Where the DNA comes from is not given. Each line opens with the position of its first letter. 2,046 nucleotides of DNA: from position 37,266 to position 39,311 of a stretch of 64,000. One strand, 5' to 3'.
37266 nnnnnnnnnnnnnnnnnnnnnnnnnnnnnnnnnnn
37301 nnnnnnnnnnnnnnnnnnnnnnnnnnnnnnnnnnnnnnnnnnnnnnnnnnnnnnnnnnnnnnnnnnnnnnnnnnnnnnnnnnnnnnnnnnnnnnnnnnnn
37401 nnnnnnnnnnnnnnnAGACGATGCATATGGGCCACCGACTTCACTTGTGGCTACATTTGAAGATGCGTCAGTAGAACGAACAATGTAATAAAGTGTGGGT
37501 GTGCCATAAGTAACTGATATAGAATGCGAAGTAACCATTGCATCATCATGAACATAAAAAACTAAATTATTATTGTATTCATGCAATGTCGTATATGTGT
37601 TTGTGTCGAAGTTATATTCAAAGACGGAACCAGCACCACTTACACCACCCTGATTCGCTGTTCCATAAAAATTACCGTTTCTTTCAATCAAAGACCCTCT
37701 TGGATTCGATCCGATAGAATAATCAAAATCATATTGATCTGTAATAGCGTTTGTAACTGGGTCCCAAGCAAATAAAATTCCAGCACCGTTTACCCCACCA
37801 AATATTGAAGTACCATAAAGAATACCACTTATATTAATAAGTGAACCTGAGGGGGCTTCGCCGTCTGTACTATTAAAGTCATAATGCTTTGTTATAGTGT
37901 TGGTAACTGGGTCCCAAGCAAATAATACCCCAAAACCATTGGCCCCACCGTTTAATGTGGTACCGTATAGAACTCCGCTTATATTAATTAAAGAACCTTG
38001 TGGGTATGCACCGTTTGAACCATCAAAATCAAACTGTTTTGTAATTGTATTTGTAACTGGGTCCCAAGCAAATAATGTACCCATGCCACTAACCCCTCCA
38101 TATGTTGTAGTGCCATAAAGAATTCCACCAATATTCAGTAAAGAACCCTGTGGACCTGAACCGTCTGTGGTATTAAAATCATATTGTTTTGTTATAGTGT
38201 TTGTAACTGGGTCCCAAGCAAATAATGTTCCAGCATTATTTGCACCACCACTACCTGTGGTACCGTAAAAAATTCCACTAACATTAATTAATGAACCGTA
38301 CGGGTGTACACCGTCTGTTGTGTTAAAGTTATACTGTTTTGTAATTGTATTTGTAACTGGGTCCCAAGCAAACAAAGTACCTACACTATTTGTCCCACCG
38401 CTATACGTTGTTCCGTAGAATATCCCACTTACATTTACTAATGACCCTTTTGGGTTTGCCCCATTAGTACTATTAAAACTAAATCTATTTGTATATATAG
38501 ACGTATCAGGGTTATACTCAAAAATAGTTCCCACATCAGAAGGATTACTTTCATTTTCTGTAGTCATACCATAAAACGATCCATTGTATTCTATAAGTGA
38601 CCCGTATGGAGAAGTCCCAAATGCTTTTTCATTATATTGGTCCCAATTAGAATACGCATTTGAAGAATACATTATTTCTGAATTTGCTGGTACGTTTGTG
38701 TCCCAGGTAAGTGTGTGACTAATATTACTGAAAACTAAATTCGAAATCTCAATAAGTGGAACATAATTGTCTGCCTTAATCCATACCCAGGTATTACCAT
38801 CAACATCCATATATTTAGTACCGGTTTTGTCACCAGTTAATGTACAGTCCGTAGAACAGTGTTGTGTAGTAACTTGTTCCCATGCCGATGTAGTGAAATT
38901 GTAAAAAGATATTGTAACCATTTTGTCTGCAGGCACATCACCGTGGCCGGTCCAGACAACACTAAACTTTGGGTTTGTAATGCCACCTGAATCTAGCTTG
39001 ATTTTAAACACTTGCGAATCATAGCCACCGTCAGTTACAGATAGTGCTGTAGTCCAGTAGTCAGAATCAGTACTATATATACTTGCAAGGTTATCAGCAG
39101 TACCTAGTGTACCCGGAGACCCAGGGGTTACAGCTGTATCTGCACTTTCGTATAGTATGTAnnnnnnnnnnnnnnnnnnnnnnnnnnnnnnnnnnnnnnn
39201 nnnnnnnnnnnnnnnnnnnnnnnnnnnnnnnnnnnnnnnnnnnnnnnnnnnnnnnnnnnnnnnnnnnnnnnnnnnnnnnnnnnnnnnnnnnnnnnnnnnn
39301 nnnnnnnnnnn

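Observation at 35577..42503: Two adjacent secreted beta-propeller repeat proteins, one 1754 aa long with a poly-Thr linker and a peptidoglycan-binding anchor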

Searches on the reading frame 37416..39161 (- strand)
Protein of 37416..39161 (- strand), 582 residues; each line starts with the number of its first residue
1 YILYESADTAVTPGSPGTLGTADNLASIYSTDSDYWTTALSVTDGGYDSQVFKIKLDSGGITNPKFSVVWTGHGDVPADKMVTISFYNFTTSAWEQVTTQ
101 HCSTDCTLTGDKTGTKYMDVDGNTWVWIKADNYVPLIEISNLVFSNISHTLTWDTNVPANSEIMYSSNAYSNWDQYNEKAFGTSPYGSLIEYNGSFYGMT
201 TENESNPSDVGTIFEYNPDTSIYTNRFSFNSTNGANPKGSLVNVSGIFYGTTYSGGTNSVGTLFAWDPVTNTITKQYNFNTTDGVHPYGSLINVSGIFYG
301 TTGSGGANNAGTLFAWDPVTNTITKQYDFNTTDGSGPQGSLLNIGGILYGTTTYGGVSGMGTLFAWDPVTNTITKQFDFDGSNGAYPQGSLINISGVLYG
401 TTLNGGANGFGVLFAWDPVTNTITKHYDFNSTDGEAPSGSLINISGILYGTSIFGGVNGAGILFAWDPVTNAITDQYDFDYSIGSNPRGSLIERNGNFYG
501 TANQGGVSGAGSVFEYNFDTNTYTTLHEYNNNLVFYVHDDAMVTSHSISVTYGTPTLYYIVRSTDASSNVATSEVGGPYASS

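Call 45: predict_structure(alignment_id=A2)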
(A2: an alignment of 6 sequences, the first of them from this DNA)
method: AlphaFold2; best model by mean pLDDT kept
length: 582 residues; sequences in the alignment: 6
mean_pLDDT: 69.1   pTM: 0.61
mean pLDDT of the five models: 69.1, 68.7, 68.4, 64.9, 62.2
residues with pLDDT >= 90: 159; 70-90: 181; 50-70: 90; < 50: 152
segments of 3 or more residues with pLDDT < 50: 1-62, 144-181, 206-208, 531-554, 564-582
pLDDT, mean of each block of 10 residues (from residue 1): 23 25 28 34 29 43 55 61 68 71 67 57 59 54 40 28 42 34 71 88 56 84 78 78 91 84 90 88 87 92 92 94 92 88 92 92 93 93 86 90 91 91 85 84 91 88 91 88 78 89 67 88 80 37 41 52 41 22 22
secondary structure, 60 per line:
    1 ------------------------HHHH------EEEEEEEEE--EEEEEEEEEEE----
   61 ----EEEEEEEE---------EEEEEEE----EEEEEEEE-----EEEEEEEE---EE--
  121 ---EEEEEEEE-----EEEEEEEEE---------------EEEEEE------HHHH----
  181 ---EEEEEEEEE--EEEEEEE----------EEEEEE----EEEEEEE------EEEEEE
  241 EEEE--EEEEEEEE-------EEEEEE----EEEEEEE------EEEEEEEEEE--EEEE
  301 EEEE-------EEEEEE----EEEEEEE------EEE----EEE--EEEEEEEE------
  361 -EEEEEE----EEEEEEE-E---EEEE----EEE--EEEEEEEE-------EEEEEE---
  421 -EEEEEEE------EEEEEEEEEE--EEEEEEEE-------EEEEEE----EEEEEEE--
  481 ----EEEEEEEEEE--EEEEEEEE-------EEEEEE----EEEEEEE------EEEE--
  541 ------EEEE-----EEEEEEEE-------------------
elements in order: H25-28 E35-43 E46-56 E65-72 E82-88 E93-100 E106-113 E124-131 E137-145 E161-166 H173-176 E184-192 E195-201 E212-217 E222-228 E235-244 E247-254 E262-267 E272-278 E285-294 E297-304 E312-317 E322-328 E335-337 E342-344 E347-354 E362-367 E372-378 E384-387 E392-394 E397-404 E412-417 E422-428 E435-444 E447-454 E462-467 E472-478 E485-494 E497-504 E512-517 E522-528 E535-538 E547-550 E556-563

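Call 53: fold_search(model_id=the predicted structure, library=pdb)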
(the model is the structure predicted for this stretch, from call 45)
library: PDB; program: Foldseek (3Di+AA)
matches with E <= 10: 907; with E <= 0.001: 523
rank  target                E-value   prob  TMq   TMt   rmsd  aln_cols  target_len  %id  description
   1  7onc                  3.2e-11  1.00  0.34  0.61   5.7       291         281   18  Crystal structure of the computationally designed SAKe6BE protein (released 2022-12-14)
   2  7opu                  4.7e-11  1.00  0.35  0.64   5.6       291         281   18  Self-assembled crystal structure of the computationally designed SAKe6BE-3HH protein (released 2022-12-14)
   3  8pjy                  5.4e-11  1.00  0.34  0.59   8.2       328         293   17  Crystal structure of the computationally designed SAKe6EEref protein (released 2024-07-10)
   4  8pjr                  5.7e-11  1.00  0.35  0.64   5.6       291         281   18  Crystal structure of the SAKe6AC-LB protein (released 2024-07-10)
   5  7pvp                  7.9e-11  1.00  0.34  0.62   6.3       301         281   18  Crystal structure of the SAKe6BC designer protein (released 2023-01-18)
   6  7op4                  1.1e-10  1.00  0.34  0.63   5.5       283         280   18  Crystal structure of the computationally designed SAKe6BE-3HH protein (released 2022-12-14)
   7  7ong                  1.7e-10  1.00  0.34  0.59   8.0       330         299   16  Crystal structure of the computationally designed SAKe6BE-L1 protein (released 2022-12-14)
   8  7q58                  2.5e-10  1.00  0.34  0.62   5.6       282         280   19  Crystal structure of the SAKe6BR designer protein (released 2023-02-22)
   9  6hrl_A                2.9e-10  1.00  0.33  0.59   9.8       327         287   18  Crystal structure of the Kelch domain of human KLHL17 (released 2018-10-17)
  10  2xn4_A                3.8e-10  1.00  0.33  0.59  10.5       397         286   13  Crystal structure of the kelch domain of human KLHL2 (Mayven) (released 2010-08-18)
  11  8qpv_B                4.0e-10  1.00  0.40  0.60  10.4       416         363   11  Handover Complex: BAM bound OmpX and extended SurA (released 2024-09-25)
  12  6gy5_A                4.4e-10  1.00  0.34  0.62   5.7       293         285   17  Crystal structure of the kelch domain of human KLHL20 in complex with DAPK1 peptide (released 2018-08-08)
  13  8pjz_A                8.9e-10  1.00  0.34  0.60   8.1       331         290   16  Crystal structure of the computationally designed SAKe6EEtal protein (released 2024-07-10)
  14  9mge_B                1.1e-09  1.00  0.39  0.60  13.2       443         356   10  beta-barrel assembly machine from Escherichia coli in an early state of substrate assembly (released 2025-12-17)
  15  8pjw_A                1.1e-09  1.00  0.34  0.62   5.8       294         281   19  Crystal structure of the computationally designed SAKe6FE protein (released 2024-07-10)
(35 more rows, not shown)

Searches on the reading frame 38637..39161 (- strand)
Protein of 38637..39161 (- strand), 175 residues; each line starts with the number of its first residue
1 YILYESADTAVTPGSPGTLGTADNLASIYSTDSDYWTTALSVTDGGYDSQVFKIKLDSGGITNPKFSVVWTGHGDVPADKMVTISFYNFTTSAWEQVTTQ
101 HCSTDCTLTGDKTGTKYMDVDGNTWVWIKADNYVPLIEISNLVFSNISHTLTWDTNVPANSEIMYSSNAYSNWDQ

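Call 14: search_protein_families(library=pfam, proteins=[window:38637-39161:-], max_evalue=10)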
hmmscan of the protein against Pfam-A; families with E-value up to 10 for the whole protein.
seq(175 aa): 2 families
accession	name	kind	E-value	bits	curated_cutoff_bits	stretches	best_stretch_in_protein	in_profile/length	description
PF24205.1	Antiholin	-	0.00035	20.8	27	1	85-119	54-85/96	T4-like virus antiholin family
PF15969.10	RexA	-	0.2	11.7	25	1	80-169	17-106/235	Intracellular sensor of Lambda phage, Abi component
